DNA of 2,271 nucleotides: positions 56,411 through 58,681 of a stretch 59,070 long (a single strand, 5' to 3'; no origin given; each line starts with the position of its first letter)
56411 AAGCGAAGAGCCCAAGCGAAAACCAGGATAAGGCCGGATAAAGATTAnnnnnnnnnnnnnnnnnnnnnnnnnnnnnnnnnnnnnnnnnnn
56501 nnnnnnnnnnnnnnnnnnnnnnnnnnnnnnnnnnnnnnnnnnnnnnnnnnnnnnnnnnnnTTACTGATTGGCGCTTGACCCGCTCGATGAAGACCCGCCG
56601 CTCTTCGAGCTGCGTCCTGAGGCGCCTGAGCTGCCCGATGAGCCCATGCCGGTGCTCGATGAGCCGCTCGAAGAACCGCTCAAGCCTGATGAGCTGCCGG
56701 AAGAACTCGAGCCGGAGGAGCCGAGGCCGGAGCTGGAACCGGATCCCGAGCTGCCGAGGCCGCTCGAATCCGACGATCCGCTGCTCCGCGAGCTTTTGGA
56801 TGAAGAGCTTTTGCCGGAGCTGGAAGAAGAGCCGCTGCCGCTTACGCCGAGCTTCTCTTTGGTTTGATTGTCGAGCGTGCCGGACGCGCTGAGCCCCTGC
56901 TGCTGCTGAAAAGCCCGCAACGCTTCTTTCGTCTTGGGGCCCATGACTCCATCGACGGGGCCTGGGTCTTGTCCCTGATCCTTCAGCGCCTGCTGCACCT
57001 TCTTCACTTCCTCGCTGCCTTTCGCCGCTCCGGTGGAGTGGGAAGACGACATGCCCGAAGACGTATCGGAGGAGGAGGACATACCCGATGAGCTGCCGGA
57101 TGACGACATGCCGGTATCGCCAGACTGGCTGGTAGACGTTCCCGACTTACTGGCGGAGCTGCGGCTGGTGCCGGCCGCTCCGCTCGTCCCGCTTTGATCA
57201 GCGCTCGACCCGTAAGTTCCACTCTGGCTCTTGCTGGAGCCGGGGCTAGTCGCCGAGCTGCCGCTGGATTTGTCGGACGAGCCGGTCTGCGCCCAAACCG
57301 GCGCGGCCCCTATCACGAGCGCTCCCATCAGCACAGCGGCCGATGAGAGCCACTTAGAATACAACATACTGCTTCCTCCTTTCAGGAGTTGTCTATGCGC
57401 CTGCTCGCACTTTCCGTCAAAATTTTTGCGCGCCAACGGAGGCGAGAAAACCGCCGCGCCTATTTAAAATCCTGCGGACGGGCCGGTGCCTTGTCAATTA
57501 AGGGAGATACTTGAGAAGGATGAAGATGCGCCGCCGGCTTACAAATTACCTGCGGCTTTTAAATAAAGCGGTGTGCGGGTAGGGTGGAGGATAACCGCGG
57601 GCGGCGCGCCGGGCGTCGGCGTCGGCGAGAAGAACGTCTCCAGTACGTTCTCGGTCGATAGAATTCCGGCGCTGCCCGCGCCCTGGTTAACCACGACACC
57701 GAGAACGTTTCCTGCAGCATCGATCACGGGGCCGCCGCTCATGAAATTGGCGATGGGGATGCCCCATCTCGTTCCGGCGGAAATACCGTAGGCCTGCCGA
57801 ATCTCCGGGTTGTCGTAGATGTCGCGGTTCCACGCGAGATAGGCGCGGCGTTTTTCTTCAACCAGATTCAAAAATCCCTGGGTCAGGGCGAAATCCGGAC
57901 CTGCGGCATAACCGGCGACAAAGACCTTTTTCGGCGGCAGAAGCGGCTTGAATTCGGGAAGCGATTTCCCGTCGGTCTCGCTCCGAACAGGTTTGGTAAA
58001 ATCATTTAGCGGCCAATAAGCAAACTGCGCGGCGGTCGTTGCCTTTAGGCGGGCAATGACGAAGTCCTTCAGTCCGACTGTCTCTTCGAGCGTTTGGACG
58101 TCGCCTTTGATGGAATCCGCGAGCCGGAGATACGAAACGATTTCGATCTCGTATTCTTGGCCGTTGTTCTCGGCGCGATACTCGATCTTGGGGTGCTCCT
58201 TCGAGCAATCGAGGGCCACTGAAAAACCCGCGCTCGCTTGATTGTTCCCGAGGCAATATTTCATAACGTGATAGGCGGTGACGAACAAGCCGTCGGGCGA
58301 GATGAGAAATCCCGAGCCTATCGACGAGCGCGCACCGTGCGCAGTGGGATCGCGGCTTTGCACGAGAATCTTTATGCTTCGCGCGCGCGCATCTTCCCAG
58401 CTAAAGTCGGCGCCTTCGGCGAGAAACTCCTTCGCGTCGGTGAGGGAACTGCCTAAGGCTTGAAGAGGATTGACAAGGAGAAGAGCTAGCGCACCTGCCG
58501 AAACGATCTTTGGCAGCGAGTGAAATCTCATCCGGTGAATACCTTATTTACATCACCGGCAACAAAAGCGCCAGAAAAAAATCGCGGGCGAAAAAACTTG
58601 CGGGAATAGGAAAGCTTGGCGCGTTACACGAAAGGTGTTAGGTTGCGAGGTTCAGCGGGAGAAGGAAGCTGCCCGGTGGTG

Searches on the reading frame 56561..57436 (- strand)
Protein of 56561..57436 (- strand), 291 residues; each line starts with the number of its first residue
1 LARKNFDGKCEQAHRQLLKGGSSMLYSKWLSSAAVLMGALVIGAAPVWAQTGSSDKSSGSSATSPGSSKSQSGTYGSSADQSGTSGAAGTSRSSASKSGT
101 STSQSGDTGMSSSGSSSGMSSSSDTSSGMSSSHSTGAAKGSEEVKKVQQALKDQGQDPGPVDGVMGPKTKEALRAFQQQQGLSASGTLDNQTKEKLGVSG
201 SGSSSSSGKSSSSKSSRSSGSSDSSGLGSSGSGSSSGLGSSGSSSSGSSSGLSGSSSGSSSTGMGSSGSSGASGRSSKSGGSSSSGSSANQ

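Call 76: search_protein_families(library=pfam, proteins=[window:56561-57436:-], max_evalue=0.001)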
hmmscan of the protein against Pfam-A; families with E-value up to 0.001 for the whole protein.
window:56561-57436:- (291 aa): 1 family
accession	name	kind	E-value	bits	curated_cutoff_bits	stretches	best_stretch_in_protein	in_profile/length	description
PF01471.23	PG_binding_1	-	4.3e-17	62.5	23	1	141-196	2-57/57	Putative peptidoglycan binding domain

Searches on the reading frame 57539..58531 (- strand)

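Call 76: search_protein_families(library=pfam, proteins=[window:57539-58531:-], max_evalue=0.001)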
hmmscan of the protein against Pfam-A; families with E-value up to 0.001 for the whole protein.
window:57539-58531:- (330 aa): 1 family
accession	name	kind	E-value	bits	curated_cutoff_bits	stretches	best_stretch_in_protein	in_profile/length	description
PF13365.12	Trypsin_2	-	8.8e-13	49.7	27.6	1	72-279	1-144/144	Trypsin-like peptidase domain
